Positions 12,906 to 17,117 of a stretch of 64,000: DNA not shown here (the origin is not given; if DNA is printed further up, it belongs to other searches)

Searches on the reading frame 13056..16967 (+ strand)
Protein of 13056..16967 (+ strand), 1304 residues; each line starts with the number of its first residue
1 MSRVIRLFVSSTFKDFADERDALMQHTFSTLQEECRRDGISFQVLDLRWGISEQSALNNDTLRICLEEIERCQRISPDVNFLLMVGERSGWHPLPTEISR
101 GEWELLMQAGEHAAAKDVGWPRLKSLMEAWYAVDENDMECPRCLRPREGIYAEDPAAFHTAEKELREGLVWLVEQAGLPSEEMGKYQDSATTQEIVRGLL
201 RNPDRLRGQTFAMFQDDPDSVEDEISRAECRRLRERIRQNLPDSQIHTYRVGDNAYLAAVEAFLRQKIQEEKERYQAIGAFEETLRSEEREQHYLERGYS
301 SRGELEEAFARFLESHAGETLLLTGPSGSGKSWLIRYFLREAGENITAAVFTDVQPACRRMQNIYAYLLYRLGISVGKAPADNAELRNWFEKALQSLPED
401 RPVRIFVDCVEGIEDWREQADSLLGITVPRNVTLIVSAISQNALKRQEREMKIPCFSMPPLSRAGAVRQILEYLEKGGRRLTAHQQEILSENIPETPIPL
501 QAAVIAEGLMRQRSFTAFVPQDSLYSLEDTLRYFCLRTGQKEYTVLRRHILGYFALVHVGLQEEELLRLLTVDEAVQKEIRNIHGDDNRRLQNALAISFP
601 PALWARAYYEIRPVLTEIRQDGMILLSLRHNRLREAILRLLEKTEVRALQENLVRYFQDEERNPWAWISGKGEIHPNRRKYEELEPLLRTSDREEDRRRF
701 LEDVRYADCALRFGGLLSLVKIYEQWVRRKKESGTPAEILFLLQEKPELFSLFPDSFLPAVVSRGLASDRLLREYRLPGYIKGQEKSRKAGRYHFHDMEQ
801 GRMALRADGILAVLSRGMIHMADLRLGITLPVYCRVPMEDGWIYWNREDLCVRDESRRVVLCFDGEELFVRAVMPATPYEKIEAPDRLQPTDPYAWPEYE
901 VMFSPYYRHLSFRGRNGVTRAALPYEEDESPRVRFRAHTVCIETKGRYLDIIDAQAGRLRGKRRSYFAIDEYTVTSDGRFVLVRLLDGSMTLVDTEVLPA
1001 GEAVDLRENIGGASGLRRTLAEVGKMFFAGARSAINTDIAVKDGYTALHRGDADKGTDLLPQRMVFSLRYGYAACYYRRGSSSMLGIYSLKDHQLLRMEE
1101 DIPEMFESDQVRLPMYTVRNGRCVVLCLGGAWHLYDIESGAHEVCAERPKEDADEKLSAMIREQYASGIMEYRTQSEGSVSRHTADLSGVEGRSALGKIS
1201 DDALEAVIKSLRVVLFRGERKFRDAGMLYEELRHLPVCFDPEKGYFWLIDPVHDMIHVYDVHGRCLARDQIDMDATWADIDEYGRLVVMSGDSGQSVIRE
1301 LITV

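Call 5: search_protein_families(library=pfam, proteins=[window:13056-16967:+], max_evalue=0.01)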
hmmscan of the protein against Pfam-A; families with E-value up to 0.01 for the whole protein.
window:13056-16967:+ (1304 aa): 9 families
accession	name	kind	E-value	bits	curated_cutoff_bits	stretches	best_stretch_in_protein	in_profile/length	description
PF13271.11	DUF4062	-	2.8e-09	37.5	24.7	1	6-105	1-79/82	Domain of unknown function (DUF4062)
PF13401.12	AAA_22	-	1.6e-07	32.2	27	1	321-407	8-90/130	AAA domain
PF13191.12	AAA_16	-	1.1e-06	29.7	32.6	1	305-398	12-128/167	AAA ATPase domain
PF02367.23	TsaE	-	0.0034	17.8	26.6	1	308-373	9-78/128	Threonylcarbamoyl adenosine biosynthesis protein TsaE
PF00005.33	ABC_tran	-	0.0035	18.4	25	0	315-341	8-34/137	ABC transporter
PF24883.2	NPHP3_N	-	0.0059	17.2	24.8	0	307-375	10-82/164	Nephrocystin 3, N-terminal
PF13173.12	AAA_14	-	0.0064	16.9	27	0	320-447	4-106/129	AAA domain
PF05673.19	DUF815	-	0.0064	16.1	23.8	0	300-344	35-79/249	Protein of unknown function (DUF815)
PF20703.3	nSTAND1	-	0.0083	16.2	27.1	0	301-413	18-127/379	Novel STAND NTPase 1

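Call 56: search_protein_families(library=padloc, proteins=[window:13056-16967:+], max_evalue=0.01)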
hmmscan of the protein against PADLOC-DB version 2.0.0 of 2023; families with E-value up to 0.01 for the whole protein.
window:13056-16967:+ (1304 aa): 3 families
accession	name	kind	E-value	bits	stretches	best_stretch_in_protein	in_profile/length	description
PDLC04140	mad8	-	4.5e-05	21.1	1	314-373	23-75/314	mads_8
PDLC05049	PDC-S59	-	0.00073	16.7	1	295-379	16-90/428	-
PDLC02159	Avs1b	-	0.0045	12.3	0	287-469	191-396/1924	-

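Call 57: search_protein_families(library=ncbifam, proteins=[window:13056-16967:+], max_evalue=0.01)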
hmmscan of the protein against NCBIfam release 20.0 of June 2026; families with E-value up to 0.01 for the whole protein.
window:13056-16967:+ (1304 aa): 1 family
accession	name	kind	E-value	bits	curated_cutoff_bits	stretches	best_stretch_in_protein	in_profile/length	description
NF008338.0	PRK11124.1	equivalog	0.0045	16.5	369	1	309-337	19-47/242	arginine ABC transporter ATP-binding protein ArtP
